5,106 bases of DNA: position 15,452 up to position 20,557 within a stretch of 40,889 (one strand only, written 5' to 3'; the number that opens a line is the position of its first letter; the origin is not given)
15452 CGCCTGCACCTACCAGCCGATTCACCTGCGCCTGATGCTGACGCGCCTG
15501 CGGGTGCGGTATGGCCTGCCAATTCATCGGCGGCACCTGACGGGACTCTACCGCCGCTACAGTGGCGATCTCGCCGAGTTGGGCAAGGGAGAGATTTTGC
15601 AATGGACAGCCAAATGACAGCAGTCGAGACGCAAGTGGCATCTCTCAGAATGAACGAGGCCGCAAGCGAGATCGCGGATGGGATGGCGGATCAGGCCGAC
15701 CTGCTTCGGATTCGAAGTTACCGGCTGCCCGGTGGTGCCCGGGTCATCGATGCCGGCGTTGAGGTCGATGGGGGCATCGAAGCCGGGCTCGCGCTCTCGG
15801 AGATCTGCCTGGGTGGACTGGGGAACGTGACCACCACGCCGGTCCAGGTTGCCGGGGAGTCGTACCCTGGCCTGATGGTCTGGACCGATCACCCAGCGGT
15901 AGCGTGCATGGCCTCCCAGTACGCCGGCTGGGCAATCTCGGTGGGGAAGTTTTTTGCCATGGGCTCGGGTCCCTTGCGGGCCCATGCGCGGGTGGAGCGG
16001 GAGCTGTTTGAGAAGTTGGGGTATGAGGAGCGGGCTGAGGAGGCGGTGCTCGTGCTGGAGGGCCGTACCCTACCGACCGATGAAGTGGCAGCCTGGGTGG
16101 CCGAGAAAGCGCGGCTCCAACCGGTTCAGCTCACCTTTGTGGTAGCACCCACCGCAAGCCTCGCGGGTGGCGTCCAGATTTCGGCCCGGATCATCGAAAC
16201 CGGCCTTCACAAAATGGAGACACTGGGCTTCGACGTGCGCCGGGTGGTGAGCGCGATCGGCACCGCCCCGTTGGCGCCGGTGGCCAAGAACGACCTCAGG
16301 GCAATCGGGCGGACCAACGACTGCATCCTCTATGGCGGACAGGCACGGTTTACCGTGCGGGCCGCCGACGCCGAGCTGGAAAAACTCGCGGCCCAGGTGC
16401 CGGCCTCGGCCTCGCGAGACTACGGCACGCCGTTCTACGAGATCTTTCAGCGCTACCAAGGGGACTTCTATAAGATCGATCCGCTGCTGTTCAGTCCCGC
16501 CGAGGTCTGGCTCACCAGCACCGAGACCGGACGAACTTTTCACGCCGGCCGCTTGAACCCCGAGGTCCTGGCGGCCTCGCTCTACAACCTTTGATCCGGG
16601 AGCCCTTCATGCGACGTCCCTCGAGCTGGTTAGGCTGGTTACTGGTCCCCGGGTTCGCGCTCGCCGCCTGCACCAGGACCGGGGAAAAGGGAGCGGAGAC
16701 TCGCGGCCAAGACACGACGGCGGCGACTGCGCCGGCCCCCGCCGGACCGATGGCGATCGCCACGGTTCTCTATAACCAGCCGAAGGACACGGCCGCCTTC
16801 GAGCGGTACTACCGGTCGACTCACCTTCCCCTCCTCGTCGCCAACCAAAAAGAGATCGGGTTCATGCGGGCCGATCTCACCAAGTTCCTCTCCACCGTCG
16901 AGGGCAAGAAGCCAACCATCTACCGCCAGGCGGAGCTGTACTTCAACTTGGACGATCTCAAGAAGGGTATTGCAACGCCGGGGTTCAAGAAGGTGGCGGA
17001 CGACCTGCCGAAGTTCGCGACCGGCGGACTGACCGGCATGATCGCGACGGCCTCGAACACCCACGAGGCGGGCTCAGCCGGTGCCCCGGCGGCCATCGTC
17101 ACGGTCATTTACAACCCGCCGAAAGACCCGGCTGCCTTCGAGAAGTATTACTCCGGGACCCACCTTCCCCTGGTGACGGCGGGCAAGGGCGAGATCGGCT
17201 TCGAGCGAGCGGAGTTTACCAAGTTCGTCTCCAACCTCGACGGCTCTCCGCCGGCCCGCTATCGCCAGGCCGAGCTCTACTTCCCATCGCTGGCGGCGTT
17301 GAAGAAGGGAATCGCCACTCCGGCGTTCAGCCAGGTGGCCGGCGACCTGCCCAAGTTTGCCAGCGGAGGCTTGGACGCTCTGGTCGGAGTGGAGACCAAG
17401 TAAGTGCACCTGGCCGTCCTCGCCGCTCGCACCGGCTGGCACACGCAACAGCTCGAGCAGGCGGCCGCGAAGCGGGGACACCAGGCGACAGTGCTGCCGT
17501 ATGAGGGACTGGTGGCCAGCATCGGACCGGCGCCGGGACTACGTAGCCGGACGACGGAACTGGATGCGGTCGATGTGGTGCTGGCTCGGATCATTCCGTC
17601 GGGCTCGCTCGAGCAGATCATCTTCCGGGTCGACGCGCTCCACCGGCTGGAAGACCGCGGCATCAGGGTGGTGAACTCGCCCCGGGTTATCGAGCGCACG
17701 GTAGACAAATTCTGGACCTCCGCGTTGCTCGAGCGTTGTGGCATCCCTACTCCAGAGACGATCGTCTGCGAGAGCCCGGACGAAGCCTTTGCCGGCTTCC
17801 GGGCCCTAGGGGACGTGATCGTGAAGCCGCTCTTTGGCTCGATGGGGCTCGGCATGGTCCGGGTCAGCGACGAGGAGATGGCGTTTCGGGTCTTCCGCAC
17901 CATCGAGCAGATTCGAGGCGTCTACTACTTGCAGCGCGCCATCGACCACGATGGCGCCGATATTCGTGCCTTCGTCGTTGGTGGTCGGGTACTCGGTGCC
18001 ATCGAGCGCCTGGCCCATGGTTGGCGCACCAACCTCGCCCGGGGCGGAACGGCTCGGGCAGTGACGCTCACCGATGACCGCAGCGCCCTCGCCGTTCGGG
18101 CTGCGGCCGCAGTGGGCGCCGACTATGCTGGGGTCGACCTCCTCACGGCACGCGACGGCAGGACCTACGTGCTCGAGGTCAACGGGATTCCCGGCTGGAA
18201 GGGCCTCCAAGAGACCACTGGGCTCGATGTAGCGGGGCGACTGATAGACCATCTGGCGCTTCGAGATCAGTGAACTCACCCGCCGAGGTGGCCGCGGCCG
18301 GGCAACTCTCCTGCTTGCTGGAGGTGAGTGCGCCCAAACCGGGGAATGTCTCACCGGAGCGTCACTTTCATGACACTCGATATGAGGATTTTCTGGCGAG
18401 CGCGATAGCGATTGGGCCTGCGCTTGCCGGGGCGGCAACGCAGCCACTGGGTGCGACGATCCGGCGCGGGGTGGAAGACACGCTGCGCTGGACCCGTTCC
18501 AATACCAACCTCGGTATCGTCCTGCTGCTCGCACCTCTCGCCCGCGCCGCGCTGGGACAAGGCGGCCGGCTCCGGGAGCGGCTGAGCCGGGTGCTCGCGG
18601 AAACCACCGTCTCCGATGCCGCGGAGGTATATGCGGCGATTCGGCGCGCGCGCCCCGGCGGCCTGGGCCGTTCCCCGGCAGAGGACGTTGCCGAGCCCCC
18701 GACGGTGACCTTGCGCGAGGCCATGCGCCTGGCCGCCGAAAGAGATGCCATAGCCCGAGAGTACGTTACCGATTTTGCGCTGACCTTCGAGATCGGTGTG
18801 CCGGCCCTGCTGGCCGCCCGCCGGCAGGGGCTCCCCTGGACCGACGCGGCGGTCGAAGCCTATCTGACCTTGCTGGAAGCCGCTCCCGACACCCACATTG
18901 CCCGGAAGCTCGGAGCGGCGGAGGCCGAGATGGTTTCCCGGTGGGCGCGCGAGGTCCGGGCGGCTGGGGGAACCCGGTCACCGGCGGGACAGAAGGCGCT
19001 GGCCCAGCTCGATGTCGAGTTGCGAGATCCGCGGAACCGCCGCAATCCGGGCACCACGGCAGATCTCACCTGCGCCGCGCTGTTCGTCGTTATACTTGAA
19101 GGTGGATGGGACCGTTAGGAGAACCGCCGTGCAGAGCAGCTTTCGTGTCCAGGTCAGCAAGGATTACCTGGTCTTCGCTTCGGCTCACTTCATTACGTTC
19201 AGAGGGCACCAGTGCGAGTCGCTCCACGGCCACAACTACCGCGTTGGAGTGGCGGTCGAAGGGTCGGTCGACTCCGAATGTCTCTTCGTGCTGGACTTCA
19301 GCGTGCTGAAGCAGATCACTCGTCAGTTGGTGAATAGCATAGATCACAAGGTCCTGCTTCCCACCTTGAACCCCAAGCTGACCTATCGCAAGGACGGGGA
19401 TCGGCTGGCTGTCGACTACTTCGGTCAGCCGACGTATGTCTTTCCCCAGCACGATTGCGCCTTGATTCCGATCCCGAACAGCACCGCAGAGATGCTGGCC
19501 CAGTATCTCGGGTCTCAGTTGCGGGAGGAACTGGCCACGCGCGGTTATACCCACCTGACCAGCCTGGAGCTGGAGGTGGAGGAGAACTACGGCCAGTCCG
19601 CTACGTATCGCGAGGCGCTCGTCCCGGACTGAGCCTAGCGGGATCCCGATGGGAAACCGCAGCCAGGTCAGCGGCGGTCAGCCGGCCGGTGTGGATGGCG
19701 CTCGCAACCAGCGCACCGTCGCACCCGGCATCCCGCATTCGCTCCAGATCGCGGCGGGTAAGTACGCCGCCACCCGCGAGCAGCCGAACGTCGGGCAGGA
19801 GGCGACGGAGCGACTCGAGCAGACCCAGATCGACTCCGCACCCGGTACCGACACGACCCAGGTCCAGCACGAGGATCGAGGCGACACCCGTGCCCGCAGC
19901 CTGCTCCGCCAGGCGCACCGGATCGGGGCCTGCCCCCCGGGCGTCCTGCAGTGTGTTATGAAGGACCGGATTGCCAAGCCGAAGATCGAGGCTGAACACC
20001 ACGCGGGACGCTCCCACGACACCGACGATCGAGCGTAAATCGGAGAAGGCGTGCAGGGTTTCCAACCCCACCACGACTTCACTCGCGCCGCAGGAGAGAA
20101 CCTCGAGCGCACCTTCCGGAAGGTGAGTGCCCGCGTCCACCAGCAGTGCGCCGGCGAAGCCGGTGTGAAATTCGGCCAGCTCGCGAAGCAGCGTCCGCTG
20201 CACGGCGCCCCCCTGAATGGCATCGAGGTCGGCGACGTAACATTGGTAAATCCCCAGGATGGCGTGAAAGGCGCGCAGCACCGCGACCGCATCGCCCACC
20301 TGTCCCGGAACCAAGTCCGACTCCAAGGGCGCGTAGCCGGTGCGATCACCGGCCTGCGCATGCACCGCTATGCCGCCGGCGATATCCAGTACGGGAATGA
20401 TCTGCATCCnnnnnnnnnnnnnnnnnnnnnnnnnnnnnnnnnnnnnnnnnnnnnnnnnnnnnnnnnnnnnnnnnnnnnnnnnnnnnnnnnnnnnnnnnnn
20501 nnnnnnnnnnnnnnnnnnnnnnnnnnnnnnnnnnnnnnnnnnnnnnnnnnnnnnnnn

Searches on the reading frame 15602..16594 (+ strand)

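Call 9: search_protein_families(library=ncbifam, proteins=[window:15602-16594:+], max_evalue=1e-10)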
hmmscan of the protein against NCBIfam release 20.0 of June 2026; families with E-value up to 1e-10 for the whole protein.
window:15602-16594:+ (330 aa): 1 family
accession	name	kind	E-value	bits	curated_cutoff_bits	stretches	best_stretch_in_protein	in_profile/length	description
TIGR03120.1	one_C_mch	equivalog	1.8e-124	414.9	228.8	1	17-327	2-312/313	methenyltetrahydromethanopterin cyclohydrolase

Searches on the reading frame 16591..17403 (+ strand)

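Call 9: search_protein_families(library=ncbifam, proteins=[window:16591-17403:+], max_evalue=1e-10)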
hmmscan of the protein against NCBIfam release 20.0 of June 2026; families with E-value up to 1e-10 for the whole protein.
window:16591-17403:+ (270 aa): 1 family
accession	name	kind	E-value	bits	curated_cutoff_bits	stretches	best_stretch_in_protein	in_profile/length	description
TIGR02118.1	TIGR02118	subfamily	9.3e-38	129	30.5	2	169-265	3-97/103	EthD family reductase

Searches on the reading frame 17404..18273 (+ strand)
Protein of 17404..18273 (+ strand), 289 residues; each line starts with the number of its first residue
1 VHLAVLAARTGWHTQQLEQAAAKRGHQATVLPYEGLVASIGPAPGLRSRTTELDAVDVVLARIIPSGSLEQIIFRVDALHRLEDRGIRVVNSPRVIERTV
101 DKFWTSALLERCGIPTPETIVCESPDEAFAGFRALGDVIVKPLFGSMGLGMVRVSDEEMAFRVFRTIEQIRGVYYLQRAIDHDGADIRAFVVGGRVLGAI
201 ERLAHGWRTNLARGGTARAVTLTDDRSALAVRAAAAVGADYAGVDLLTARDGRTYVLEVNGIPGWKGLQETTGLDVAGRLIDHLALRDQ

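Call 45: search_protein_families(library=pfam, proteins=[window:17404-18273:+], max_evalue=0.00001)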
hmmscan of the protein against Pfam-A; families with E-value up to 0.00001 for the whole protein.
window:17404-18273:+ (289 aa): 4 families
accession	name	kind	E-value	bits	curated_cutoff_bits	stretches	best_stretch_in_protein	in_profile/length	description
PF08443.16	RimK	-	1.2e-31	110.2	21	1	100-283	2-187/188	RimK-like ATP-grasp domain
PF02955.21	GSH-S_ATP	-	7.6e-12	45.4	23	1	116-247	12-152/175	Prokaryotic glutathione synthetase, ATP-grasp domain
PF18030.7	Rimk_N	-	7.2e-08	33.1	26.4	1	1-95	1-93/94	RimK PreATP-grasp domain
PF14397.11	ATPgrasp_ST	-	2e-06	27.7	31.4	0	86-156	6-81/278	Sugar-transfer associated ATP-grasp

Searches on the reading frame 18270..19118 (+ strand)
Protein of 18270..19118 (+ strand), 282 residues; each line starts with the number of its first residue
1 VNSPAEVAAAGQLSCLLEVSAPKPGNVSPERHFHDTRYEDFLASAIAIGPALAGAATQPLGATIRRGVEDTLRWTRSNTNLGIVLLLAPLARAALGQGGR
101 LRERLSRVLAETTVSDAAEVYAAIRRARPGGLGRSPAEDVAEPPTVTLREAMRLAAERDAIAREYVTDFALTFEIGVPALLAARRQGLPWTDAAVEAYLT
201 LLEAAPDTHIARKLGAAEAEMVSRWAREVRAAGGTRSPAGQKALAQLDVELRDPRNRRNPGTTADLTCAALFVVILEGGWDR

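Call 45: search_protein_families(library=pfam, proteins=[window:18270-19118:+], max_evalue=0.00001)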
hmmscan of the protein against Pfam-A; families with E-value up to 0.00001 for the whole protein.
window:18270-19118:+ (282 aa): 1 family
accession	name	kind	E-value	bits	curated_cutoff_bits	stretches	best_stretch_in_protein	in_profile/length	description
PF01874.21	CitG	-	2e-74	251.2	27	1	9-273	2-283/284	ATP:dephospho-CoA triphosphoribosyl transferase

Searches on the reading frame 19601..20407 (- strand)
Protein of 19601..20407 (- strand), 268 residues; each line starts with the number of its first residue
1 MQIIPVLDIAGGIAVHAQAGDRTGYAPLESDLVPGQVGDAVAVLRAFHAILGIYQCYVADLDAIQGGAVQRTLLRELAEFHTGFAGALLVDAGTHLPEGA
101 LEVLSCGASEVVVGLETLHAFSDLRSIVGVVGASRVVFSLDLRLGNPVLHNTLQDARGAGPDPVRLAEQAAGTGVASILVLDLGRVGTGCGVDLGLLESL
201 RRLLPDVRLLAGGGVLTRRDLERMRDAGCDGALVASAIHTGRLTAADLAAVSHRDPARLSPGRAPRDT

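Call 45: search_protein_families(library=pfam, proteins=[window:19601-20407:-], max_evalue=0.00001)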
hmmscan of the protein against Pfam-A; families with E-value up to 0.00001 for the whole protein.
window:19601-20407:- (268 aa): 1 family
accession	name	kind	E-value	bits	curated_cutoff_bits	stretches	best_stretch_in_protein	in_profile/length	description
PF00977.27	His_biosynth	-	1.1e-28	100.7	23.6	1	2-243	1-227/228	Histidine biosynthesis protein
